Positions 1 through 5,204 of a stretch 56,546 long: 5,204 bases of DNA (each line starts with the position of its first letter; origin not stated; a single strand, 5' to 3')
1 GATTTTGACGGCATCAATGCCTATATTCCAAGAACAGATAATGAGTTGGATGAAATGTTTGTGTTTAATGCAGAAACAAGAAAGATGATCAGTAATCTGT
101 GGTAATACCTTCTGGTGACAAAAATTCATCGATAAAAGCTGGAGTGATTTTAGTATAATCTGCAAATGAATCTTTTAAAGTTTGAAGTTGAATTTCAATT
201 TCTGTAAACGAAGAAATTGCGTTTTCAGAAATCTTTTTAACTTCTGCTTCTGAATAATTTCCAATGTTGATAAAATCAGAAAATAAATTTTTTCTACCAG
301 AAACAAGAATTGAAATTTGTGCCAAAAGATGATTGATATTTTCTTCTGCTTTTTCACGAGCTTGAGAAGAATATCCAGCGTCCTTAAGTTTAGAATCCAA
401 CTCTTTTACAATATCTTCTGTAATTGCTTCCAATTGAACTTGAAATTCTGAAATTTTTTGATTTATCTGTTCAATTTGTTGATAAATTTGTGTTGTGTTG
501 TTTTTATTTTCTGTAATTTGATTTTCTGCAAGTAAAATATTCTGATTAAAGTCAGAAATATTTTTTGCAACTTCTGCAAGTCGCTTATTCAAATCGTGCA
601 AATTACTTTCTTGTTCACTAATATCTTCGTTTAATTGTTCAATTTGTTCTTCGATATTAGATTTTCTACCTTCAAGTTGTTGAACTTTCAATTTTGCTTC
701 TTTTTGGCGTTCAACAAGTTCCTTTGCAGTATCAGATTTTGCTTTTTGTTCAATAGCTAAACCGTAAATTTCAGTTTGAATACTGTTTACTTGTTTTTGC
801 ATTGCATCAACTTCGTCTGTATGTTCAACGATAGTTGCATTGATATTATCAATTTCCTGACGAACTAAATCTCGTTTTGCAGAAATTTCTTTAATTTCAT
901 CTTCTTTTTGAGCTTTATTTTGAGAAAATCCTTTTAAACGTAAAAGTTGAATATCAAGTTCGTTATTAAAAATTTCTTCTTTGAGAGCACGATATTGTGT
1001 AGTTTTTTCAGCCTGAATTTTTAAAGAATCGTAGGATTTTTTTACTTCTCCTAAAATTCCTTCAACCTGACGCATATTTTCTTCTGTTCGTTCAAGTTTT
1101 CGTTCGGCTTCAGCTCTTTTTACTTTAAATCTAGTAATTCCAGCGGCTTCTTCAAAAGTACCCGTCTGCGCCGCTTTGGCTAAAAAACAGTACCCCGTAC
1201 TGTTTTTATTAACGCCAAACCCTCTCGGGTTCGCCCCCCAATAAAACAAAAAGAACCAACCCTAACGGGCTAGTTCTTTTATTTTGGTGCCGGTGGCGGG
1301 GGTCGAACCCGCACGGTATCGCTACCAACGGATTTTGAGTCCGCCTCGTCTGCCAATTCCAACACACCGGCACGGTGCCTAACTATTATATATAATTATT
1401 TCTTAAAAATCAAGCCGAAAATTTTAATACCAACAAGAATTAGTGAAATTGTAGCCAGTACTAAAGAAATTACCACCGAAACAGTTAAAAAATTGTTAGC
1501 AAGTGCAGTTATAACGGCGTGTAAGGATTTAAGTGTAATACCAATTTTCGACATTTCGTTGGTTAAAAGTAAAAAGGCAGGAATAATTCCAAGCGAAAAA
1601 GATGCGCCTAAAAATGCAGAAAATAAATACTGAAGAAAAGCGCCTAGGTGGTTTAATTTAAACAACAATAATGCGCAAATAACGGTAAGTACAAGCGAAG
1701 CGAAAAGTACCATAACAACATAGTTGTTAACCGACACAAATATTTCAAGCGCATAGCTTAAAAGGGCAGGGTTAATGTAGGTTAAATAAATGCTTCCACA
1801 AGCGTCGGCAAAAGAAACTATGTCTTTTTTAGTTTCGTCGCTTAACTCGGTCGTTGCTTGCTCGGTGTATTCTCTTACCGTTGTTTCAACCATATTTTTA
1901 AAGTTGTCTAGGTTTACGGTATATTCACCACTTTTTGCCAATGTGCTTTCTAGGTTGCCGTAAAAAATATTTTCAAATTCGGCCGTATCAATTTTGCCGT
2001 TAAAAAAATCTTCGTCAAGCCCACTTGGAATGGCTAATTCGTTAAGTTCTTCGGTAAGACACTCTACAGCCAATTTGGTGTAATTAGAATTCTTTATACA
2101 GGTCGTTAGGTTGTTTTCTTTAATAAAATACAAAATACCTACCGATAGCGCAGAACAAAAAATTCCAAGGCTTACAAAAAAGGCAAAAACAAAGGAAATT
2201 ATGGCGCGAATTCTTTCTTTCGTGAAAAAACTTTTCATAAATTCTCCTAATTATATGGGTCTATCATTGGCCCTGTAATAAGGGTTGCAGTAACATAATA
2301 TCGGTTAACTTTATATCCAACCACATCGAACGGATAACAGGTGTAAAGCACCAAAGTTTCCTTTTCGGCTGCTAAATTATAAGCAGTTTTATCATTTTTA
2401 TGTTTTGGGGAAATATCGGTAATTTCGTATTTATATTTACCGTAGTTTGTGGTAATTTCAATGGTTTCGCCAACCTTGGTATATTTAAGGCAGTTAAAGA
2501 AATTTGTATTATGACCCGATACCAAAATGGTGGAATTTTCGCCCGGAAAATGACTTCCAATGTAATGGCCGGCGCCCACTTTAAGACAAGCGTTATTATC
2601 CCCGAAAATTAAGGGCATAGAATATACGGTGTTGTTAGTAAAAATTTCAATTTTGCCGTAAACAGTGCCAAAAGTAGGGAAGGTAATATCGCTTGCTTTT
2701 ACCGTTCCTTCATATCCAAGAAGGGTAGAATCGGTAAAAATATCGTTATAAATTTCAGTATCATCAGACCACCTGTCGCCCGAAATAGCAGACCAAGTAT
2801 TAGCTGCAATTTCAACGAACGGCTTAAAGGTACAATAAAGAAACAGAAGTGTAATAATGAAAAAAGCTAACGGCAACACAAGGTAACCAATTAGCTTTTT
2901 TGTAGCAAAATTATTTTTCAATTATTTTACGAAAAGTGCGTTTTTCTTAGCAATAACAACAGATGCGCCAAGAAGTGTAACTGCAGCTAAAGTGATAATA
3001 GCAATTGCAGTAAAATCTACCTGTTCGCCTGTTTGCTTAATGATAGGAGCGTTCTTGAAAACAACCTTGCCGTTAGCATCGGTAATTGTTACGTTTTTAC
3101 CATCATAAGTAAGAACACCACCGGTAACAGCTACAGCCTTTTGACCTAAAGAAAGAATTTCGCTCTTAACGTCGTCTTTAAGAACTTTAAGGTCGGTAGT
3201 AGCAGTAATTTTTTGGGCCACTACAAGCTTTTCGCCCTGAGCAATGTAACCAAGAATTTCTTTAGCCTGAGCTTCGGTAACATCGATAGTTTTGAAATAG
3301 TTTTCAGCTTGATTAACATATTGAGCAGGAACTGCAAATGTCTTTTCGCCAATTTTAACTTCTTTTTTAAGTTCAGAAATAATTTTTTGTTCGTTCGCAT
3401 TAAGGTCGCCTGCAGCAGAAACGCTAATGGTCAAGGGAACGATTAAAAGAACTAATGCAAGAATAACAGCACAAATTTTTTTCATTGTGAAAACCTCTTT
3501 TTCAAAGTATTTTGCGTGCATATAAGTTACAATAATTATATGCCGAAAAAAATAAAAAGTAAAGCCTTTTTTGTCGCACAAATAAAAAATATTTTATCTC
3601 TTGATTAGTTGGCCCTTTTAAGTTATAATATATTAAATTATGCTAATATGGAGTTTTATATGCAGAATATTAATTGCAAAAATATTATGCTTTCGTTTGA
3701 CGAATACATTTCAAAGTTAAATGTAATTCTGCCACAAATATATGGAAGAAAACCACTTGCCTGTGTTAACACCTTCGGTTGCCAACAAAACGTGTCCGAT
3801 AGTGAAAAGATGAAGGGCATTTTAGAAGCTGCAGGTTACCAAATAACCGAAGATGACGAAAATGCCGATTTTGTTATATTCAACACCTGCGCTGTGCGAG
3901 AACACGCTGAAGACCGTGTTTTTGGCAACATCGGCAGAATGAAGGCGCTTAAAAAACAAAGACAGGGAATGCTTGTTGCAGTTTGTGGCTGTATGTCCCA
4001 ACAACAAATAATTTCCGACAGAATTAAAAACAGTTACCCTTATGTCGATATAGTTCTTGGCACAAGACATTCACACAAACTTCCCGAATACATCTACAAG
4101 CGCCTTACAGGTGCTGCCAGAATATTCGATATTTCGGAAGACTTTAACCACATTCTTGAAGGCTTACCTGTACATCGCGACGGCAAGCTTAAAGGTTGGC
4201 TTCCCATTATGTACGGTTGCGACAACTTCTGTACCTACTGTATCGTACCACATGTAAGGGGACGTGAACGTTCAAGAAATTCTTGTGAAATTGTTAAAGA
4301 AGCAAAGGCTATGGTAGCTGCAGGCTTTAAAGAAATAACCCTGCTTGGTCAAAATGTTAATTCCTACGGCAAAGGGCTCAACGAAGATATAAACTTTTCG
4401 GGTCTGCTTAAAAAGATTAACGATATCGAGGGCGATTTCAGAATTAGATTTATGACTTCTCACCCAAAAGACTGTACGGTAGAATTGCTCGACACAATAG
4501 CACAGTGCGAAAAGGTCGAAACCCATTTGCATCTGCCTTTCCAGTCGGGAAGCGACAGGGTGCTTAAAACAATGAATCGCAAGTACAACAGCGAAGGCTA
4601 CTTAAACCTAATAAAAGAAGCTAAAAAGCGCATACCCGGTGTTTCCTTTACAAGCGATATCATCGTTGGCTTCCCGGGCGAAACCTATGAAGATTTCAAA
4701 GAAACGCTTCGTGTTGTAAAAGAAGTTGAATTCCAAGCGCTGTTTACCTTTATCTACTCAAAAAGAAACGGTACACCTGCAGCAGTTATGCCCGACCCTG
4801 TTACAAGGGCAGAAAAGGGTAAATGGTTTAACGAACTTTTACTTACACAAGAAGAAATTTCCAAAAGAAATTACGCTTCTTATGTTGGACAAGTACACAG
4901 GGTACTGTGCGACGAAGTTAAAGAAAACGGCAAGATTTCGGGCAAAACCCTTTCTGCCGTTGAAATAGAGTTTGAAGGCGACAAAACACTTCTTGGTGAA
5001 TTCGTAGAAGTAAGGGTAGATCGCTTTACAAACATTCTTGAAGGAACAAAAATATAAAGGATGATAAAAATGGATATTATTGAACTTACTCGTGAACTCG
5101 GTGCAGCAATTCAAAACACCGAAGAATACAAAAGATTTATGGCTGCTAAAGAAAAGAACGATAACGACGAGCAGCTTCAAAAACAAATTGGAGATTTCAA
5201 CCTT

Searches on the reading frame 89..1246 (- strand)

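Call 53: search_protein_families(library=pfam, proteins=[window:89-1246:-], max_evalue=0.001)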
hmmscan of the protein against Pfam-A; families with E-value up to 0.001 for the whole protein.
window:89-1246:- (385 aa): 2 families
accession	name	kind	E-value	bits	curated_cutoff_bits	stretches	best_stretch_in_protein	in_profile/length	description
PF06009.19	Laminin_II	-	1.7e-06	28.5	33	0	184-244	1-61/138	Laminin Domain II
PF25764.1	KIF21A_4th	-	0.00075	19.6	33.1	1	246-366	11-125/183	KIF21A-like domain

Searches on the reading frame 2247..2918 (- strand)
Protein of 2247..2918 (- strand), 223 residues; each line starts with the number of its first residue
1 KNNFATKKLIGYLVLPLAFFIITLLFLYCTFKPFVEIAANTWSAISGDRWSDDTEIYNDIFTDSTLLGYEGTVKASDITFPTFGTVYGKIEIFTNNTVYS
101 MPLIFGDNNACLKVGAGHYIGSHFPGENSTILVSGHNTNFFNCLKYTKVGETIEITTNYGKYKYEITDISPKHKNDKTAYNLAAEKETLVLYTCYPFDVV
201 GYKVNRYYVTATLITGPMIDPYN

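Call 53: search_protein_families(library=pfam, proteins=[window:2247-2918:-], max_evalue=0.001)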
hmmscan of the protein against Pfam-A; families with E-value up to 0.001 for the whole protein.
window:2247-2918:- (223 aa): 1 family
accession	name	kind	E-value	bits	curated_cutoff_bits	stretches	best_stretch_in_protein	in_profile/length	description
PF04203.18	Sortase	-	3.1e-19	69.4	26.6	1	100-213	9-124/125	Sortase domain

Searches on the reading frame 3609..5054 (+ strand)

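Call 53: search_protein_families(library=pfam, proteins=[window:3609-5054:+], max_evalue=0.001)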
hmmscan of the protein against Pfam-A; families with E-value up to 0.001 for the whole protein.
window:3609-5054:+ (482 aa): 3 families
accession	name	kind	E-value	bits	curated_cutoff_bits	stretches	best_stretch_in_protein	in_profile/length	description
PF00919.26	UPF0004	-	6.2e-29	100.4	27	1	52-151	3-98/98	Uncharacterized protein family UPF0004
PF04055.27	Radical_SAM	-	6.7e-28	98.4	29.5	1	199-368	2-164/166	Radical SAM superfamily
PF01938.26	TRAM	-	0.00014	22.1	21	1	424-473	2-51/61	TRAM domain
